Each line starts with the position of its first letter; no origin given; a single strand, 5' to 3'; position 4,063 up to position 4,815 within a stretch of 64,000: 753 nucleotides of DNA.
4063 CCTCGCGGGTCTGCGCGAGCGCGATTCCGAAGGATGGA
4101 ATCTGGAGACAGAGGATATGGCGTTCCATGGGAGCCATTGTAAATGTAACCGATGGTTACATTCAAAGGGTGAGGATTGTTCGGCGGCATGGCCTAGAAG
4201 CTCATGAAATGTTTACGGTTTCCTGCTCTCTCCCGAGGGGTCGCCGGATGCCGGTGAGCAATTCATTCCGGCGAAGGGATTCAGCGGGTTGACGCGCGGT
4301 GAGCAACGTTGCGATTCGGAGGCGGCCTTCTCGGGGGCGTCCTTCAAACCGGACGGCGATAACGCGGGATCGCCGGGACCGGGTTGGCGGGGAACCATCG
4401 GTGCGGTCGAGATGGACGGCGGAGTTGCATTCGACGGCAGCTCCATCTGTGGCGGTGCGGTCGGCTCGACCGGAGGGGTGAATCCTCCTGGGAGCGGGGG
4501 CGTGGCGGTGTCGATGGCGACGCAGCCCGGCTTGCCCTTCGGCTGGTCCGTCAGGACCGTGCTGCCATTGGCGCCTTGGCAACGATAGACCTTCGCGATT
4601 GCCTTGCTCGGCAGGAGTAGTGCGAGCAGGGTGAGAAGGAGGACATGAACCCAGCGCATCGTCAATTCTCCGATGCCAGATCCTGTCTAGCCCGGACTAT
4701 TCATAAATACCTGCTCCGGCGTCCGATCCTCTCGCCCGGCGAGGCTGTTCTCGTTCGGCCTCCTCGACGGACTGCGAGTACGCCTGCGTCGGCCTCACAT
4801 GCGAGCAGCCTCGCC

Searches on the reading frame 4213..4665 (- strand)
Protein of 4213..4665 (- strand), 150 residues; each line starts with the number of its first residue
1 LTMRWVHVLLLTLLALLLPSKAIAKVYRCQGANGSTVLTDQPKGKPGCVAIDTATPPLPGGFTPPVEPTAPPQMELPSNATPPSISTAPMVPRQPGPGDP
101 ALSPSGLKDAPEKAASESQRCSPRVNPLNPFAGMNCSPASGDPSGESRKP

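Call 7: search_protein_families(library=pfam, proteins=[window:4213-4665:-])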
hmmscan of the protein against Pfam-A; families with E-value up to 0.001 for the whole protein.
window:4213-4665:- (150 aa): 1 family
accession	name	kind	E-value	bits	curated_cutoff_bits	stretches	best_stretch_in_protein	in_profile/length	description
PF13511.11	DUF4124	-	1.1e-05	26.1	22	1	13-57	1-46/56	Domain of unknown function (DUF4124)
